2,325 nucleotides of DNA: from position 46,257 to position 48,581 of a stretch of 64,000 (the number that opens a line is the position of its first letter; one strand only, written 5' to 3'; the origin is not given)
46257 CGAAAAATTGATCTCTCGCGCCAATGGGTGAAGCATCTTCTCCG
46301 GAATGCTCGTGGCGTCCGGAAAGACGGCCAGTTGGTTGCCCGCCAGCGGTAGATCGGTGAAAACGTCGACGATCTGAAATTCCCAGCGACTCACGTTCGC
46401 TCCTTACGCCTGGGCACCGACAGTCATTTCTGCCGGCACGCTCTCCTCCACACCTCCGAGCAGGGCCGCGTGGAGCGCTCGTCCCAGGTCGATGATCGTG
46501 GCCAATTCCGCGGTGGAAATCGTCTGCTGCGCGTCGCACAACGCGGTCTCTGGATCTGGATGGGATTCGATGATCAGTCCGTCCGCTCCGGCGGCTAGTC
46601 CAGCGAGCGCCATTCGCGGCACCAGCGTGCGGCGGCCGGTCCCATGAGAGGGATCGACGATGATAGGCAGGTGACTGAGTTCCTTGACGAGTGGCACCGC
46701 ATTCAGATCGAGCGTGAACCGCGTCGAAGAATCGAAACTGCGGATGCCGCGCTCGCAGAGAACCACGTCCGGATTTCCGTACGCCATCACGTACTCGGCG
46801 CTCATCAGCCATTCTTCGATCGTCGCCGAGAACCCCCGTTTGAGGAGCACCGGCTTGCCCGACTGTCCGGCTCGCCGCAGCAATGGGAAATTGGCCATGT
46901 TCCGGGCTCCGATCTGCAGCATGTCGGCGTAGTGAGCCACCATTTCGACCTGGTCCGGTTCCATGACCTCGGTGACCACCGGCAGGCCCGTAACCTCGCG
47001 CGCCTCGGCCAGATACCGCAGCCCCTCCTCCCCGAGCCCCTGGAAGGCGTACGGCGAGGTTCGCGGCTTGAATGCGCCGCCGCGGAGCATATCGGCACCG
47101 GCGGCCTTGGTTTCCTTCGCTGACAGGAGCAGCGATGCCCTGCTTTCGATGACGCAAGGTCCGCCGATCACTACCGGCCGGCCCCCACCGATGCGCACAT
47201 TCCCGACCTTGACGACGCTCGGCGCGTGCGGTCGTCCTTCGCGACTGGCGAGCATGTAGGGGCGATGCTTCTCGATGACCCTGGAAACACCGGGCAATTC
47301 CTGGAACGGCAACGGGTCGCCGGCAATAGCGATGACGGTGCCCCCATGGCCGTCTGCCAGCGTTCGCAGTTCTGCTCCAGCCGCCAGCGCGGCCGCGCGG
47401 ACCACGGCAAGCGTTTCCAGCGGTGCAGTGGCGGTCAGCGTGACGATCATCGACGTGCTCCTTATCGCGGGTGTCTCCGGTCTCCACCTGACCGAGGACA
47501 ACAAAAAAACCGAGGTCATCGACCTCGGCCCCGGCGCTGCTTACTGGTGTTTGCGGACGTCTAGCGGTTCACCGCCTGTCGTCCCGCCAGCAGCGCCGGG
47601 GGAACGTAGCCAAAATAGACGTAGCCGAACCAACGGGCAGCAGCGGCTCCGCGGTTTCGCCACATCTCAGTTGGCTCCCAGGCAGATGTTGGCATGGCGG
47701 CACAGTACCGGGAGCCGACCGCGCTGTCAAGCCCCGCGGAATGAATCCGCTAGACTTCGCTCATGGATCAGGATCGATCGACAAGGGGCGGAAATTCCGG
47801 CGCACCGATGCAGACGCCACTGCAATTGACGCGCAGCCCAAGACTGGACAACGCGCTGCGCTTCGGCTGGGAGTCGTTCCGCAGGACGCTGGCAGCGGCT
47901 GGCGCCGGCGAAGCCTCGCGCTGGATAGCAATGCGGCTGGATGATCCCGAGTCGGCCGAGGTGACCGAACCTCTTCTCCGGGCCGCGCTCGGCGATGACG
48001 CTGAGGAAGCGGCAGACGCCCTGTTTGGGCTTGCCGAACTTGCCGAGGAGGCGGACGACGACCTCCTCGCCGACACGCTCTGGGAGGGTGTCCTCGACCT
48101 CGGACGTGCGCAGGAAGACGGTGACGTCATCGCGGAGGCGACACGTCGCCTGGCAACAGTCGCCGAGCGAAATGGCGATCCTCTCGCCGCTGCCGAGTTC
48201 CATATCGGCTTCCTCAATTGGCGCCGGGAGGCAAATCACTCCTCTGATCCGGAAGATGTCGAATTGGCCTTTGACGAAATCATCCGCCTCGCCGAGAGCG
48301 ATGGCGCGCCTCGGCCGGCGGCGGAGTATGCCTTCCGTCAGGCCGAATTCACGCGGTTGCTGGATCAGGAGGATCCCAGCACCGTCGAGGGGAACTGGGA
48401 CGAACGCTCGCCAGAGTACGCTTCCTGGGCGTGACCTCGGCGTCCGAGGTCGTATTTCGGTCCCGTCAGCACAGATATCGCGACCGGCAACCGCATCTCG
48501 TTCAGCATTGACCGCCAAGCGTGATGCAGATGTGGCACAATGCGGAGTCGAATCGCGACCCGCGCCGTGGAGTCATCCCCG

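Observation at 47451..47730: Candidate ribosome-mediated aromatic-amino-acid attenuator upstream of the DAHP synthase operon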

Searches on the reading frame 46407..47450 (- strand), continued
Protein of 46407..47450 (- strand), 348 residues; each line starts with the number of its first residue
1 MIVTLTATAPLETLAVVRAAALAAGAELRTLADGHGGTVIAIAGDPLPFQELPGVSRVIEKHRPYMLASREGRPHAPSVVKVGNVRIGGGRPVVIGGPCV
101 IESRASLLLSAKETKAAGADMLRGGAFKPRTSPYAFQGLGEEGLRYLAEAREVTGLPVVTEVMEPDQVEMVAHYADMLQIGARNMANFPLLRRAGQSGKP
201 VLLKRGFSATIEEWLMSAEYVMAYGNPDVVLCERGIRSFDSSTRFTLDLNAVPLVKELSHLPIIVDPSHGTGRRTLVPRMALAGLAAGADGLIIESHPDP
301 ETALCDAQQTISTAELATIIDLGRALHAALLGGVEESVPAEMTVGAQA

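Call 37: find_encoding_contigs(protein=P0108, flank=800, max_places=2)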
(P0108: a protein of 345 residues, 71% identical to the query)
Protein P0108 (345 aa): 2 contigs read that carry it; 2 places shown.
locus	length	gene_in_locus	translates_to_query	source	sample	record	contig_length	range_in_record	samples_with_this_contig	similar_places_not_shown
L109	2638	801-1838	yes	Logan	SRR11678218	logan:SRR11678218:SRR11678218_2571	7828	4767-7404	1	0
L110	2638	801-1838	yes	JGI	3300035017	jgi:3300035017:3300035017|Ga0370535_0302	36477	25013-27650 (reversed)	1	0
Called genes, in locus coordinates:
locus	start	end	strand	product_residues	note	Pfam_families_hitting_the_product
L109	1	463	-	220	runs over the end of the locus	-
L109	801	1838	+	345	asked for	PF00793:DAHP_synth_1, PF03102:NeuB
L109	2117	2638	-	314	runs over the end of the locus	?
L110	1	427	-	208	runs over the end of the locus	-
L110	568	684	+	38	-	-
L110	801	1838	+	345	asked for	PF00793:DAHP_synth_1, PF03102:NeuB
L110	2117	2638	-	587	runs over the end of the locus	PF14306:PUA_2, PF01747:ATP-sulfurylase, PF01583:APS_kinase, PF13671:AAA_33 (faint)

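Call 38: find_encoding_contigs(protein=P0060, flank=800, max_places=2)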
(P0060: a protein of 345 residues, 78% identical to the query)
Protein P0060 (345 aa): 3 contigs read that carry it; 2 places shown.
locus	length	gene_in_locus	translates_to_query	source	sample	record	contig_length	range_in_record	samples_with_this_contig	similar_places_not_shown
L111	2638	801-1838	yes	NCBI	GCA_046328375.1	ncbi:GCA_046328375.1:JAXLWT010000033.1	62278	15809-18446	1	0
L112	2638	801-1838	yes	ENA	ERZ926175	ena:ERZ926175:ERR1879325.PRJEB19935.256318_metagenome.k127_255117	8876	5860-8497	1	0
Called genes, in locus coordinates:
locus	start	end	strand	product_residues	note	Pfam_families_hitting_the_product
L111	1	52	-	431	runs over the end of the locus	PF00202:Aminotran_3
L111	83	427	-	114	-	-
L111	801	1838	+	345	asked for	PF00793:DAHP_synth_1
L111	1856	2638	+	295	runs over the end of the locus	PF02567:PhzC-PhzF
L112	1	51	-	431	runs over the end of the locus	PF00202:Aminotran_3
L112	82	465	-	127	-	-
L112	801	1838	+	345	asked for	PF00793:DAHP_synth_1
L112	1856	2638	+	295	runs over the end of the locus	PF02567:PhzC-PhzF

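Call 39: find_encoding_contigs(protein=P0070, flank=800, max_places=3)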
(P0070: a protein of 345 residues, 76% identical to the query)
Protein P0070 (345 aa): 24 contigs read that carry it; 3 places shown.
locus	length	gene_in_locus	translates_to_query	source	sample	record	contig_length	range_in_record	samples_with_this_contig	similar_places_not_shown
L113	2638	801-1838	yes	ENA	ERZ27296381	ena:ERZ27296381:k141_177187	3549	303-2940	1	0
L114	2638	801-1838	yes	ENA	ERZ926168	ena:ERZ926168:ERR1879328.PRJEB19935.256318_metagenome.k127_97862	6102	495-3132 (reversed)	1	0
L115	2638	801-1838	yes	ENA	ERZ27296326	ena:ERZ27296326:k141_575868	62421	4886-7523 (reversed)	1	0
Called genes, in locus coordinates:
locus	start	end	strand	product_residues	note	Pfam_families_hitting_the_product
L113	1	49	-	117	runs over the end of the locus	?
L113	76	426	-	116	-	-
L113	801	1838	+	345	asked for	PF00793:DAHP_synth_1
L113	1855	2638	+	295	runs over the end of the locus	PF02567:PhzC-PhzF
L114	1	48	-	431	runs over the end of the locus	PF00202:Aminotran_3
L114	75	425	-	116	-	-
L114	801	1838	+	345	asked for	PF00793:DAHP_synth_1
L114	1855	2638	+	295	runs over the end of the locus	PF02567:PhzC-PhzF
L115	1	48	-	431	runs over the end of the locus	PF00202:Aminotran_3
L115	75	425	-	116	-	-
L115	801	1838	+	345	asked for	PF00793:DAHP_synth_1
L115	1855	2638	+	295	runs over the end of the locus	PF02567:PhzC-PhzF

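Call 40: find_encoding_contigs(protein=P0118, flank=800, max_places=2)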
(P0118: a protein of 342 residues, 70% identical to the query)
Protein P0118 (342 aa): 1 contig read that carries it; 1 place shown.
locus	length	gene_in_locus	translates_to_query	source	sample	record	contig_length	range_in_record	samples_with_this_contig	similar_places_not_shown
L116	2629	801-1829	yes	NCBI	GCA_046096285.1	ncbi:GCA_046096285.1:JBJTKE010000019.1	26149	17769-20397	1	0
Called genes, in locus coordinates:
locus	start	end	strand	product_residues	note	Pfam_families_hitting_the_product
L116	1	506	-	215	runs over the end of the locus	-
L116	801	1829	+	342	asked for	PF00793:DAHP_synth_1, PF03102:NeuB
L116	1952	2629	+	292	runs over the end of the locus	PF02567:PhzC-PhzF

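Call 41: find_encoding_contigs(protein=P0036, flank=800, max_places=2)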
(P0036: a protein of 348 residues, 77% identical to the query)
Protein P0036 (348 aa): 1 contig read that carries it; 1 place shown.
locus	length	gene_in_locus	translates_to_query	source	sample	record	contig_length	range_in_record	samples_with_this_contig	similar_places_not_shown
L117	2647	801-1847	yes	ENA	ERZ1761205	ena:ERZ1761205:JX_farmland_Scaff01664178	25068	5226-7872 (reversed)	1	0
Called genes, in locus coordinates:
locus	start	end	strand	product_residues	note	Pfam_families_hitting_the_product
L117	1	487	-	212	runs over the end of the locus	-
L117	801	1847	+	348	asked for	PF00793:DAHP_synth_1, PF03102:NeuB (weak)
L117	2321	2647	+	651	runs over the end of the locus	PF00009:GTP_EFTU, PF03144:GTP_EFTU_D2, PF25461:Beta-barrel_SelB, PF09106:WHD_2nd_SelB, PF09107:WHD_3rd_SelB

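Call 47: search_solved_structures(query=window:46407-47450:-, max_evalue=1e-20, show_alignments=1)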
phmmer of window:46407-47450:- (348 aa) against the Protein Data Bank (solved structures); distinct sequences matched with E-value up to 1e-20: 38.
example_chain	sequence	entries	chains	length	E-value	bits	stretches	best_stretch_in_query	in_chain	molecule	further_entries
1vs1_A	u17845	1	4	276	6.7e-97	327.6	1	75-320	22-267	3-deoxy-7-phosphoheptulonate synthase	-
4grs_A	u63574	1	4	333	4.1e-93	315.2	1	21-316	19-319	Phospho-2-dehydro-3-deoxyheptonate aldolase, 2-dehydro-3-deoxyphosphoheptonate aldolase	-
1rzm_A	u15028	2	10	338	1.9e-88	299.8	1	21-313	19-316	Phospho-2-dehydro-3-deoxyheptonate aldolase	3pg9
1vr6_A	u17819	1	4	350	2.1e-88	299.7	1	21-313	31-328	Phospho-2-dehydro-3-deoxyheptonate aldolase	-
1zco_A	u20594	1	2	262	5.4e-86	291.8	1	77-316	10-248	2-dehydro-3-deoxyphosphoheptonate aldolase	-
4c1k_A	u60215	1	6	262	6.5e-86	291.5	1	77-316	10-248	2-DEHYDRO-3-DEOXYPHOSPHOHEPTONATE ALDOLASE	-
4c1l_A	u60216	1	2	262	4.5e-85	288.7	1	77-316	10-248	2-dehydro-3-deoxyphosphoheptonate aldolase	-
3pg8_A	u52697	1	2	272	6.9e-84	284.8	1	65-313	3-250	Phospho-2-dehydro-3-deoxyheptonate aldolase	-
5j6f_A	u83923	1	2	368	5.6e-79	268.7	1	60-328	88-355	3-deoxy-D-arabino-heptulosonate 7-phosphate synthase, chorismate mutase-isozyme 3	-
3nvt_A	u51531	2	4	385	2.8e-78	266.4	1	55-315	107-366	3-deoxy-D-arabino-heptulosonate 7-phosphate synthase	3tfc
3stg_A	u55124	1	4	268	4.4e-29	104.7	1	80-311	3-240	2-dehydro-3-deoxyphosphooctonate aldolase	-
3stc_A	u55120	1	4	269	5.1e-27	97.9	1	80-311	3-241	2-dehydro-3-deoxyphosphooctonate aldolase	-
3qq1_A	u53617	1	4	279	4e-24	88.4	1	80-311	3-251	2-dehydro-3-deoxyphosphooctonate aldolase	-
4jtg_A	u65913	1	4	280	7.7e-24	87.5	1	80-311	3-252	2-dehydro-3-deoxyphosphooctonate aldolase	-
4jti_A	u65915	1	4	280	2.1e-23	86.1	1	80-311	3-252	2-dehydro-3-deoxyphosphooctonate aldolase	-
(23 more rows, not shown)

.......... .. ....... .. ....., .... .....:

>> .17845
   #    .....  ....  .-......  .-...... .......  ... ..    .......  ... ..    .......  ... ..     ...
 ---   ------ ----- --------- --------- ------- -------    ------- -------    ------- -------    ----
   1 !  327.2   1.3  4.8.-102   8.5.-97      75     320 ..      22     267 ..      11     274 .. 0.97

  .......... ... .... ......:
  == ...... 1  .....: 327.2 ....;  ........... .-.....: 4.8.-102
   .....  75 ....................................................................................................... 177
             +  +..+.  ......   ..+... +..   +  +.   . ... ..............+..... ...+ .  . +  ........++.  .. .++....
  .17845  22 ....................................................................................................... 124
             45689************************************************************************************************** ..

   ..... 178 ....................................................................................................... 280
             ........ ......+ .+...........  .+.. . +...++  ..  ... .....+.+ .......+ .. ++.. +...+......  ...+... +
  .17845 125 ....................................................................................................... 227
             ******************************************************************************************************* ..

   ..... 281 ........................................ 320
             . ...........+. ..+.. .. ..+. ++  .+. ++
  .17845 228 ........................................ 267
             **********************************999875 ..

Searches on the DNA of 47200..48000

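Call 3: search_rna_families(source=window, start=47200, end=48000, threshold=evalue, max_evalue=10, show_alignments=3)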
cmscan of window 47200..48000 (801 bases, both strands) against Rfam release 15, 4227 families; matches with E-value up to 10: 2.
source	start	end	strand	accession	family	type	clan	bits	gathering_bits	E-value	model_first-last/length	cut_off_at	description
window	47500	47584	-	RF02866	ncS16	Gene; sRNA;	-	16.3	48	2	1-83/83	no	Burkholderia sRNA 16 (Bc_KC_sr1)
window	47483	47628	+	RF01815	rpsB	Gene; sRNA;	-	13.1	40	6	1-132/132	no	rpsB sRNA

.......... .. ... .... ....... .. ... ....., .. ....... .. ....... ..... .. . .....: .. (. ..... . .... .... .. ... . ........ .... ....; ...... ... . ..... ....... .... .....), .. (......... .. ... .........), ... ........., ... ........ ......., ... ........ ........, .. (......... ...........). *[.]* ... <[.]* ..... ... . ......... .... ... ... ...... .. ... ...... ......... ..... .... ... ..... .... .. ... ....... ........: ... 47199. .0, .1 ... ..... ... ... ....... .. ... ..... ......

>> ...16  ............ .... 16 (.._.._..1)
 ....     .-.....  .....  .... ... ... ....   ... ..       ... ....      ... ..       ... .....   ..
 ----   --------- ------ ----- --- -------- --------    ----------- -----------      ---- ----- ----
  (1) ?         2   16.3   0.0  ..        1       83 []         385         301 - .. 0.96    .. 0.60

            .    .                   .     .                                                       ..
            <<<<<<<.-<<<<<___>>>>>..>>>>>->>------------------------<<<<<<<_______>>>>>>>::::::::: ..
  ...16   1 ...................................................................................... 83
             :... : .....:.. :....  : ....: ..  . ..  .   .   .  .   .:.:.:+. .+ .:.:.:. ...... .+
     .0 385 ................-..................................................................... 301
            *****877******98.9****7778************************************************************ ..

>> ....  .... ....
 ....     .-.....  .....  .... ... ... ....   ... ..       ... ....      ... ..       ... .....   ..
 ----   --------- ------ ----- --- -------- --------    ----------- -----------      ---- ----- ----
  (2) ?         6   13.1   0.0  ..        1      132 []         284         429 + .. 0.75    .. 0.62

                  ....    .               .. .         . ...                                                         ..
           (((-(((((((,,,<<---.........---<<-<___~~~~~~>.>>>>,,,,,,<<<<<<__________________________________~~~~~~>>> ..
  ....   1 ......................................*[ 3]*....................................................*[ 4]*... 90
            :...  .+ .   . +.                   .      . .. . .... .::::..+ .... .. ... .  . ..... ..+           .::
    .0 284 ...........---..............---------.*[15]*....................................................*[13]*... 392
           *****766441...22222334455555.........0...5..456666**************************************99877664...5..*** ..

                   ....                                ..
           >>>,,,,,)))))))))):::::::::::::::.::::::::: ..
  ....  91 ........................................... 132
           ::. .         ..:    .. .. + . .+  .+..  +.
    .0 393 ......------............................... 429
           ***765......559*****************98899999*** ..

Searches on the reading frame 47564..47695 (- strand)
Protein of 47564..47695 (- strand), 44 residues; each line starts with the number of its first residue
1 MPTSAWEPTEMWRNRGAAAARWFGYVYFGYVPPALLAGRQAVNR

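Call 7: search_protein_families(library=pfam, proteins=[window:47564-47695:-], max_evalue=0.01)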
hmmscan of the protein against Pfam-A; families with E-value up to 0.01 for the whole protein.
window:47564-47695:- (44 aa): 0 families

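Call 60: search_protein_families(library=ncbifam, proteins=[window:47564-47695:-], max_evalue=10)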
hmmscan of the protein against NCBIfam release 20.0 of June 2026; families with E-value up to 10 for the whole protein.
seq(44 aa): 0 families
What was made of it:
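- On aroR-type aroF leader (C. glutamicum): No NCBIfam or Pfam model exists for either (calls 7, 60).
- Tried and rejected: NCBIfam and Pfam have no family (calls 7, 60).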

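Call 61: find_homologous_proteins(query=window:47564-47695:-, max_evalue=0.001)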
Query seq(44 aa): no candidate shares three 5-residue words with the query. No homologue found.
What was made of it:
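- No protein family matches it (calls 7, 60, 61).
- Tried and rejected: A word-indexed search with the 44-aa peptide found no homologue (call 61).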

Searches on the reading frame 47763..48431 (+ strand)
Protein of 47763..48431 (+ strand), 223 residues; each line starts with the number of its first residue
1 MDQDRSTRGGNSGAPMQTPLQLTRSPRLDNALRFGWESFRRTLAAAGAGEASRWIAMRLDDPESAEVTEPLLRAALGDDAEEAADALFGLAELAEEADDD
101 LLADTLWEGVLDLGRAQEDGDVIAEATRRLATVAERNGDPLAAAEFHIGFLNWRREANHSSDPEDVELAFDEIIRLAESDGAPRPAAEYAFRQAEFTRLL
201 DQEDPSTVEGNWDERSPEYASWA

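Call 7: search_protein_families(library=pfam, proteins=[window:47763-48431:+], max_evalue=0.01)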
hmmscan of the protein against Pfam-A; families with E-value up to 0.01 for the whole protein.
window:47763-48431:+ (223 aa): 1 family
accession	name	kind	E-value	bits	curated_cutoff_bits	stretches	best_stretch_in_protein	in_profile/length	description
PF13424.12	TPR_12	-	0.0026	18.3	30.1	0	83-146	2-67/77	Tetratricopeptide repeat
